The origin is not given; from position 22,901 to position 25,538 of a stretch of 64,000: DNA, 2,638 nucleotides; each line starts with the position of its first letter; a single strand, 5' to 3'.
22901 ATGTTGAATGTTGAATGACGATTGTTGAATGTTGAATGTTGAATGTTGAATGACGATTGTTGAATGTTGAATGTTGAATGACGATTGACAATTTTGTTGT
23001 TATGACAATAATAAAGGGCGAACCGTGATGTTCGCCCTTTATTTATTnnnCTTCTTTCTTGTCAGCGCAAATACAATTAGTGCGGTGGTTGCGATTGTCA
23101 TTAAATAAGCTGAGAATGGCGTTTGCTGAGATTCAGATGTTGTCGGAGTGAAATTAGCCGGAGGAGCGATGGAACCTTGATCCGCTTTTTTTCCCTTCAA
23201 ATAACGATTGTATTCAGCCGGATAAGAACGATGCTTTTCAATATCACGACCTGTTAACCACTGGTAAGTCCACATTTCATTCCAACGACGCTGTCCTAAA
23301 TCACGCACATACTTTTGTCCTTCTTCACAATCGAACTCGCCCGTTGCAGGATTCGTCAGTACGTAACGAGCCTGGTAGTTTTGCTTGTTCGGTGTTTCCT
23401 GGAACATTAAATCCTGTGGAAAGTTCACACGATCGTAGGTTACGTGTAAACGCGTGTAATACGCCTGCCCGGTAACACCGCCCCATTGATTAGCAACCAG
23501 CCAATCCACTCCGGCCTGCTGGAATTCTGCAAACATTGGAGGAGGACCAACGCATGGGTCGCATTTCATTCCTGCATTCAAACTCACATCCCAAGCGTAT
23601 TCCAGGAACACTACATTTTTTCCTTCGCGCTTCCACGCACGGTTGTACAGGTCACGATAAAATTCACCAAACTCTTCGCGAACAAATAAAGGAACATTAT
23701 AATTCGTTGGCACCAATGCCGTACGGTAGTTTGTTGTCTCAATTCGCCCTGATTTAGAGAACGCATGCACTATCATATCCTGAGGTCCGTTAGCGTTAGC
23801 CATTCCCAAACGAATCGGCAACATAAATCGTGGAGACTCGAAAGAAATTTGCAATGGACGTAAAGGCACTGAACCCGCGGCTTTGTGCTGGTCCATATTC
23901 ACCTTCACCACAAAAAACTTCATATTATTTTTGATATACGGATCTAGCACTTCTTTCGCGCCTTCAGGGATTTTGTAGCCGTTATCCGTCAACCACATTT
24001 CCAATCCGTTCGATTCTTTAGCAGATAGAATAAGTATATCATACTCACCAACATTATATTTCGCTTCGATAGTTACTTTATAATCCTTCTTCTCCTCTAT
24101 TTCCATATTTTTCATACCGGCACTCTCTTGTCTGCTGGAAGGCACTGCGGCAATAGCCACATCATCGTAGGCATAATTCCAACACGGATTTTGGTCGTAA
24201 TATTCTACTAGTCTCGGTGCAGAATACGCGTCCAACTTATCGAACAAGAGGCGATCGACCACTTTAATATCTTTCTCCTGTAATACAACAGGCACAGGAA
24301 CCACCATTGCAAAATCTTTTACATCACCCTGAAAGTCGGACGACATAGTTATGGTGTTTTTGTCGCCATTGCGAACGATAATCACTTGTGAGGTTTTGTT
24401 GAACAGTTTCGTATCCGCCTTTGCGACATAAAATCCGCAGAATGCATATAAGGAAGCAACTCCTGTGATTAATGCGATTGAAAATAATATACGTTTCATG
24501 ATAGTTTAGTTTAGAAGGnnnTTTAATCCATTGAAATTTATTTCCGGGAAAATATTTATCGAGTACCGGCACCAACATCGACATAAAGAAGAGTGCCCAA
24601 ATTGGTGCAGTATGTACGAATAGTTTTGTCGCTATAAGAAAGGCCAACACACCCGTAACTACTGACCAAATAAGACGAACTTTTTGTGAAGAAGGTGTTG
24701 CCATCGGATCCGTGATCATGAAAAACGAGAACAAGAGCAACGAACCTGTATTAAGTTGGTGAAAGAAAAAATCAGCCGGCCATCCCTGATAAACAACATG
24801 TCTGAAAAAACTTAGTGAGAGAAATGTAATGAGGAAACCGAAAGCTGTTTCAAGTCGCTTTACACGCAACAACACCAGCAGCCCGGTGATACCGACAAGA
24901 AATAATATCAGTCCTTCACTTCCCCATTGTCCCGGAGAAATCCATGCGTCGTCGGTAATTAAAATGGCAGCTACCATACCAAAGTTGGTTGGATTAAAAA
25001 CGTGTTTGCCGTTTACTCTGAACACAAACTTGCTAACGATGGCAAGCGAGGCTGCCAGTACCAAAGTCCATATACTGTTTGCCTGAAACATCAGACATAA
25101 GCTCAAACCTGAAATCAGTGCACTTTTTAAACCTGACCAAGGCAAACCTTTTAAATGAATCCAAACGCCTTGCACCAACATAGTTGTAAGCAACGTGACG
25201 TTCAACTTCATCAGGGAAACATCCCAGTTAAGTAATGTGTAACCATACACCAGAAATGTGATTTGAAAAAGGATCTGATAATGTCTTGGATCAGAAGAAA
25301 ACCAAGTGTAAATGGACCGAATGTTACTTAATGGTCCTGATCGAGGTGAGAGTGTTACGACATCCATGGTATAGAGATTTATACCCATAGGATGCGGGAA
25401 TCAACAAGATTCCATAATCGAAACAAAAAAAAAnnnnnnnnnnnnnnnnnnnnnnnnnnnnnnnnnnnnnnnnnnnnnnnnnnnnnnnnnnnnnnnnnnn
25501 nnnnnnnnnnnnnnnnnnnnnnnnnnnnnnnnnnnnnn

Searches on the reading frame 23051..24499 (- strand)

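Call 89: search_protein_families(library=pfam, proteins=[window:23051-24499:-], max_evalue=0.00001)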
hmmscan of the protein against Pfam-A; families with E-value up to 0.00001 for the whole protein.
window:23051-24499:- (483 aa): 1 family
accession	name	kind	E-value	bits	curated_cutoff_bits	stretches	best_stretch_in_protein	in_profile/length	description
PF10092.14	DUF2330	-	4.3e-77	259.5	24.7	1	19-366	5-278/279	Uncharacterized protein conserved in bacteria (DUF2330)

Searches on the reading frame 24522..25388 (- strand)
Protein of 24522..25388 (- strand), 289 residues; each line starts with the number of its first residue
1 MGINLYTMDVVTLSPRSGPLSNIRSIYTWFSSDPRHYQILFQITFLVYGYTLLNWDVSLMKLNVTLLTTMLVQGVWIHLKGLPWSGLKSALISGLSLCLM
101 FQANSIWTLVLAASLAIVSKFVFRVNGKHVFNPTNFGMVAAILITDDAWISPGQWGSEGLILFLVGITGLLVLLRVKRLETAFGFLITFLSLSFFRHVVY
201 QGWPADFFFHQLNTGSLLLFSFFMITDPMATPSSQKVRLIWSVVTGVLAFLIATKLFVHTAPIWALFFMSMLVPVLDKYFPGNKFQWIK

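Call 89: search_protein_families(library=pfam, proteins=[window:24522-25388:-], max_evalue=0.00001)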
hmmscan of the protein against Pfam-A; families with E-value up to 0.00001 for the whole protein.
window:24522-25388:- (289 aa): 1 family
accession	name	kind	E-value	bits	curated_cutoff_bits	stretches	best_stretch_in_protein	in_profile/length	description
PF03116.20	NQR2_RnfD_RnfE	-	2.1e-17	63.9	27.7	1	152-283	167-293/296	NQR2, RnfD, RnfE family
